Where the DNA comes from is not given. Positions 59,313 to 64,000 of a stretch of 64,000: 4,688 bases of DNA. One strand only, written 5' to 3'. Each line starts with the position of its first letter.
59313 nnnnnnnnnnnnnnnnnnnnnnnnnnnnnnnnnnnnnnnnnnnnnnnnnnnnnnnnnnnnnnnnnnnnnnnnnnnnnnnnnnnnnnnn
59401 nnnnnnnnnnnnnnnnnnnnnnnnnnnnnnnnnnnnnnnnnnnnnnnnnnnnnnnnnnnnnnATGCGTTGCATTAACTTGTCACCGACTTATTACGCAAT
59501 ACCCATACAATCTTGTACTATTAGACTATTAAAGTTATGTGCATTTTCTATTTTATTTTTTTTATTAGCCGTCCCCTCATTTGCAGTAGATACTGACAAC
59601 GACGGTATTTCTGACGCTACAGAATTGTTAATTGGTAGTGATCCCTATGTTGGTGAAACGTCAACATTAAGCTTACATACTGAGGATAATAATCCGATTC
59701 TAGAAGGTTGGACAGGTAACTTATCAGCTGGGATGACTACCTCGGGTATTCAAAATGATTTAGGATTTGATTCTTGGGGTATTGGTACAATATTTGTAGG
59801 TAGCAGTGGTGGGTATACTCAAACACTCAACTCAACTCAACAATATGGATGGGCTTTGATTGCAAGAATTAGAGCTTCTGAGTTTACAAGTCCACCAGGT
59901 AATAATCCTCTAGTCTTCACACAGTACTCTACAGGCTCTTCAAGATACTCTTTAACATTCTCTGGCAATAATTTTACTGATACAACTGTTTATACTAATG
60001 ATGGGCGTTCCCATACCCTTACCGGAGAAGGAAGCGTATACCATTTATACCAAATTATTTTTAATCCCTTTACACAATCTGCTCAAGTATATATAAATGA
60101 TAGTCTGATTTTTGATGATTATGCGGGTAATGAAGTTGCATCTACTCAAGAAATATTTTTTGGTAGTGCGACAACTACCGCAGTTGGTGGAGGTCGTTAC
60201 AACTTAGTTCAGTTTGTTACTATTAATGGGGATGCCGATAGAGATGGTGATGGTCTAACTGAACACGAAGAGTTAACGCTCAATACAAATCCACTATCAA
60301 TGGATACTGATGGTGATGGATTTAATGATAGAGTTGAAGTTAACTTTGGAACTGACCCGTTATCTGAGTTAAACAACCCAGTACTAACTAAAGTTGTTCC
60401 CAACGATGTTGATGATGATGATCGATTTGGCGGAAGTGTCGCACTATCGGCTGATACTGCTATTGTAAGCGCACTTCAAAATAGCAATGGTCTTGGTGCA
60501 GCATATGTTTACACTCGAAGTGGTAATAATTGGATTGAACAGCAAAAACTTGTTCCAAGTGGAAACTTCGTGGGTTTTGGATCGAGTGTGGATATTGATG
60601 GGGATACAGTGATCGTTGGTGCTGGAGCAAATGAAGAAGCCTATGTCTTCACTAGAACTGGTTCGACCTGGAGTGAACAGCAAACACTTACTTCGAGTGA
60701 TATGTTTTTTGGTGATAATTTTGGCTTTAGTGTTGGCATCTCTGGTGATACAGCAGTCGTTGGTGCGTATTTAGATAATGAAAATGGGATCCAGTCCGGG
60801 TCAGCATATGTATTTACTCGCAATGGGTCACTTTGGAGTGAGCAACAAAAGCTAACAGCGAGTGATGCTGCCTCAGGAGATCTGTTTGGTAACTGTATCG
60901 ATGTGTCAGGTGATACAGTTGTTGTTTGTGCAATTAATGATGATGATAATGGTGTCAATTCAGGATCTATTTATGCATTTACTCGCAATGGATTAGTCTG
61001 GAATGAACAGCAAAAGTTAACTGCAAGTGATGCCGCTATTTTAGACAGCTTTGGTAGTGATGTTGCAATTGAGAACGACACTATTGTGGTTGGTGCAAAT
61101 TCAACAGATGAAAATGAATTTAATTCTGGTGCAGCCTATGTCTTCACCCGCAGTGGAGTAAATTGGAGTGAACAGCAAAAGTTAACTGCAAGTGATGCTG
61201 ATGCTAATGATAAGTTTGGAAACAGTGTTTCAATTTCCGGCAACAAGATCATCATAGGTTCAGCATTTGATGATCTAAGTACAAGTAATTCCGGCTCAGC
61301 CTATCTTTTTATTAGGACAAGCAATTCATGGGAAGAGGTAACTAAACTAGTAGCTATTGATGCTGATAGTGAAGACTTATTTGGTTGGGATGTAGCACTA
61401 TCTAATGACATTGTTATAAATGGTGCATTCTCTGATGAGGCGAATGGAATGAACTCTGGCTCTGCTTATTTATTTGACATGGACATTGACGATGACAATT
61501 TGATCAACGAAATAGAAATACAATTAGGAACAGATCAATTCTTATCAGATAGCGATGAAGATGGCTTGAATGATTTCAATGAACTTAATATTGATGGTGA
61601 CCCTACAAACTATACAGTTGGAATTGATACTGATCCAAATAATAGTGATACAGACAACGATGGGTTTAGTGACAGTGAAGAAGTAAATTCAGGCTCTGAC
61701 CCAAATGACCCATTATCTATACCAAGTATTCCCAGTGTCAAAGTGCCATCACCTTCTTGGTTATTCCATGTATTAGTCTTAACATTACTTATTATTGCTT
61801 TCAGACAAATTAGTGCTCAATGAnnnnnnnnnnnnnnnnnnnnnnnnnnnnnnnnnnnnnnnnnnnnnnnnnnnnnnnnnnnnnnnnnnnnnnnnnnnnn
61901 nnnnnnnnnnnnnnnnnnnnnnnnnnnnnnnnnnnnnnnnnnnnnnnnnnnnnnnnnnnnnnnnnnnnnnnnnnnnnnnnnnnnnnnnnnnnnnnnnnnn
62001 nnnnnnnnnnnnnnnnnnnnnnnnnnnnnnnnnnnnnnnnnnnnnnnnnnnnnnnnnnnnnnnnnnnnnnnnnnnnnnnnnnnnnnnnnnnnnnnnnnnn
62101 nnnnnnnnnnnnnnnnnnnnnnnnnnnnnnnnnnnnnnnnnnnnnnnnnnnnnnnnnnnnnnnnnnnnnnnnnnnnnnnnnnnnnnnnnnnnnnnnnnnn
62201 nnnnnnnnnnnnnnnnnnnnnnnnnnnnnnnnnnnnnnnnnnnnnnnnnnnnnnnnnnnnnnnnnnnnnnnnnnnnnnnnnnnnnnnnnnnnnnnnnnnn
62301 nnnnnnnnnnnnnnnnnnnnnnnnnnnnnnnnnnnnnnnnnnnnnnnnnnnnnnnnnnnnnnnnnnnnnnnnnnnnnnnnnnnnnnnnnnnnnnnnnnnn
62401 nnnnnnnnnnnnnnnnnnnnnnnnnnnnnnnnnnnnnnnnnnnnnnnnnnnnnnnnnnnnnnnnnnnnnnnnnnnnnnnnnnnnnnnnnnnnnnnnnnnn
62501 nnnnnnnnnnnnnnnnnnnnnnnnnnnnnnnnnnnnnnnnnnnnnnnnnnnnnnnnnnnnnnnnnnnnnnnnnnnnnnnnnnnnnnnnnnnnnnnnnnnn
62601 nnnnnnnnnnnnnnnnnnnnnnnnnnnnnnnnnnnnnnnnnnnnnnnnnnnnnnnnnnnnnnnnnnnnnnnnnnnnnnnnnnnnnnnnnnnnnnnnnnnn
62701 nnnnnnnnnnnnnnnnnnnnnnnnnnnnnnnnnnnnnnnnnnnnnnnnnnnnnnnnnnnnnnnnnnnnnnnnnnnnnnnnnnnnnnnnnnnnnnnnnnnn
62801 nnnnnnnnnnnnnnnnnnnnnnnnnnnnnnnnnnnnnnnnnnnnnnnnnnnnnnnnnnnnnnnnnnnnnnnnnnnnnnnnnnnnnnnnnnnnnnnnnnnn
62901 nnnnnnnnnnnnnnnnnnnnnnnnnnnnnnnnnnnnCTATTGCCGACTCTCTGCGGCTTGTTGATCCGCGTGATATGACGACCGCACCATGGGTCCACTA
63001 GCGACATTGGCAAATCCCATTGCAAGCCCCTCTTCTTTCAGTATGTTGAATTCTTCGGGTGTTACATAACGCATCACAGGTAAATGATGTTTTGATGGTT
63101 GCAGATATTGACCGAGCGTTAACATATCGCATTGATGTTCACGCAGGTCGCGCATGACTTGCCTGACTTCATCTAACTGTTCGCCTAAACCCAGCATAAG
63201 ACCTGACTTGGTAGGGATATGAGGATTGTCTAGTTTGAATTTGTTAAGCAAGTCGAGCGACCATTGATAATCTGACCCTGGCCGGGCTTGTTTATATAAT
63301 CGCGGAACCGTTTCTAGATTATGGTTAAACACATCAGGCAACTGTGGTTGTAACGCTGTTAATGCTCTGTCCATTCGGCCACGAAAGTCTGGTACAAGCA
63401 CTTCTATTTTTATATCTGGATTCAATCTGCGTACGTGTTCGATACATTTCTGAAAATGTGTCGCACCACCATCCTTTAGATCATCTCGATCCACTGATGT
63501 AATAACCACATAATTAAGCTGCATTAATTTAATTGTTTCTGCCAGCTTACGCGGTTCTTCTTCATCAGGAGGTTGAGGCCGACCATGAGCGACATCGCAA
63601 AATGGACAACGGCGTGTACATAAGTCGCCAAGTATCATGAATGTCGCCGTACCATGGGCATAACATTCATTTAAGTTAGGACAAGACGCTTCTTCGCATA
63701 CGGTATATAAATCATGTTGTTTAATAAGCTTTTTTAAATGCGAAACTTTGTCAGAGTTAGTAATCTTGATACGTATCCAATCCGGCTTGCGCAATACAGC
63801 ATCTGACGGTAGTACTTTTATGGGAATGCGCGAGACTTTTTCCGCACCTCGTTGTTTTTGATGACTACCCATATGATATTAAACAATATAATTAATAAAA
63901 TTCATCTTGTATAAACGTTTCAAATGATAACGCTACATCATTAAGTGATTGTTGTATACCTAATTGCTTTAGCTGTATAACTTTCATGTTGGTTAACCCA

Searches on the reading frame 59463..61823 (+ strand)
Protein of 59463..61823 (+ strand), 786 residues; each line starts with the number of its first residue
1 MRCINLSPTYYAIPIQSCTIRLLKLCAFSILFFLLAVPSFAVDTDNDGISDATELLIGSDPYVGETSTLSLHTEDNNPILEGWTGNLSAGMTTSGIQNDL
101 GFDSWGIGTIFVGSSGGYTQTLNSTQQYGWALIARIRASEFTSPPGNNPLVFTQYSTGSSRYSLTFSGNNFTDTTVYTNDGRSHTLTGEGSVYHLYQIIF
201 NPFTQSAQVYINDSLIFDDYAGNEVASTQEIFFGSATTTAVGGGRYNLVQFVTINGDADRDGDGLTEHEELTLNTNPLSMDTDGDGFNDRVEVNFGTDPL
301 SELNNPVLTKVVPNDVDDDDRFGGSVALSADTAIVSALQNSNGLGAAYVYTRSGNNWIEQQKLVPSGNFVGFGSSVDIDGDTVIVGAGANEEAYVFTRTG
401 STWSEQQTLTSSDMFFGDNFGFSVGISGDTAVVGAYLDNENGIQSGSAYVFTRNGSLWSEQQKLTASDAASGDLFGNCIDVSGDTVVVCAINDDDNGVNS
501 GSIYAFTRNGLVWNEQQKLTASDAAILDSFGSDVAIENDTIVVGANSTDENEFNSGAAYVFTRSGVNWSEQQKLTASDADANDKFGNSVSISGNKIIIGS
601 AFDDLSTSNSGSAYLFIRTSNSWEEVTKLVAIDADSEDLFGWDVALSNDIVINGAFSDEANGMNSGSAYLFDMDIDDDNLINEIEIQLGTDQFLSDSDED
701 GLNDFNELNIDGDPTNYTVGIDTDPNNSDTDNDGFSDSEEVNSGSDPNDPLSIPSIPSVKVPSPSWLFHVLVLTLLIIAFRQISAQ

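Call 72: search_protein_families(library=pfam, proteins=[window:59463-61823:+], max_evalue=0.00001)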
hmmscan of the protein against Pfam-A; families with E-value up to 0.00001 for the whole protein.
window:59463-61823:+ (786 aa): 2 families
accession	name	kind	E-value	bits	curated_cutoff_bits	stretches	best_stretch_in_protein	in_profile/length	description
PF14312.12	FG-GAP_2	-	2.5e-109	357.8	23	7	568-616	1-49/49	FG-GAP repeat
PF18884.5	TSP3_bac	-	4.2e-26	90.9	25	3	729-750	1-22/22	Bacterial TSP3 repeat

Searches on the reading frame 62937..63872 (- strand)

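Call 72: search_protein_families(library=pfam, proteins=[window:62937-63872:-], max_evalue=0.00001)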
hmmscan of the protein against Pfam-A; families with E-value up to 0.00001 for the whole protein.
window:62937-63872:- (311 aa): 1 family
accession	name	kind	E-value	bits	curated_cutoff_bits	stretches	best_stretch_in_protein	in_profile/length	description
PF04055.27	Radical_SAM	-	1.3e-19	71.5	29.5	1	80-243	2-166/166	Radical SAM superfamily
